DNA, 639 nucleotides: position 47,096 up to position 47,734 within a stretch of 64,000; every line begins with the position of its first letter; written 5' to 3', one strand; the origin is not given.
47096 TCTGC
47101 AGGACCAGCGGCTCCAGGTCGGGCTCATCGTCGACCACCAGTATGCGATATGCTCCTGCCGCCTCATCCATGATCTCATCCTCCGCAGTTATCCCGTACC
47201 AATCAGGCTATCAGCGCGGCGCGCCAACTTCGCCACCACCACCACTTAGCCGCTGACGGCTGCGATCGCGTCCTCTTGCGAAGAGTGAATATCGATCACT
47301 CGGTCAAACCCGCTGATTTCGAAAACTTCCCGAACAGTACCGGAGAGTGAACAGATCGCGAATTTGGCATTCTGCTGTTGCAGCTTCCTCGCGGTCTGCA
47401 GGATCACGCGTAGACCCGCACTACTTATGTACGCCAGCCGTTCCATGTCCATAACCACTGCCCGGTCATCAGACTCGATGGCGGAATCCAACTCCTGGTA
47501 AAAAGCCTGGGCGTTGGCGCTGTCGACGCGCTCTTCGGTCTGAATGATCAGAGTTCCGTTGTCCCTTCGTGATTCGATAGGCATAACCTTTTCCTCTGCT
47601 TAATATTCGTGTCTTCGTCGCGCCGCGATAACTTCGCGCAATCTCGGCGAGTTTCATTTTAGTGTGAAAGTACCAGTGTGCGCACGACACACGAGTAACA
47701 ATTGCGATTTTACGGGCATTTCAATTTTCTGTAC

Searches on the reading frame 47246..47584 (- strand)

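Call 58: search_protein_families(library=pfam, proteins=[window:47246-47584:-], max_evalue=0.001)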
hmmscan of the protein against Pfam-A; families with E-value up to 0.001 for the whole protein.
window:47246-47584:- (112 aa): 2 families
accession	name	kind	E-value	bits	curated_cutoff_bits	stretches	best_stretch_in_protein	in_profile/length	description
PF01740.26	STAS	-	5e-22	78.1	22.6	1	3-106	2-106/106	STAS domain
PF13466.11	STAS_2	-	1.2e-12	48.3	29.2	1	18-94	5-80/80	STAS domain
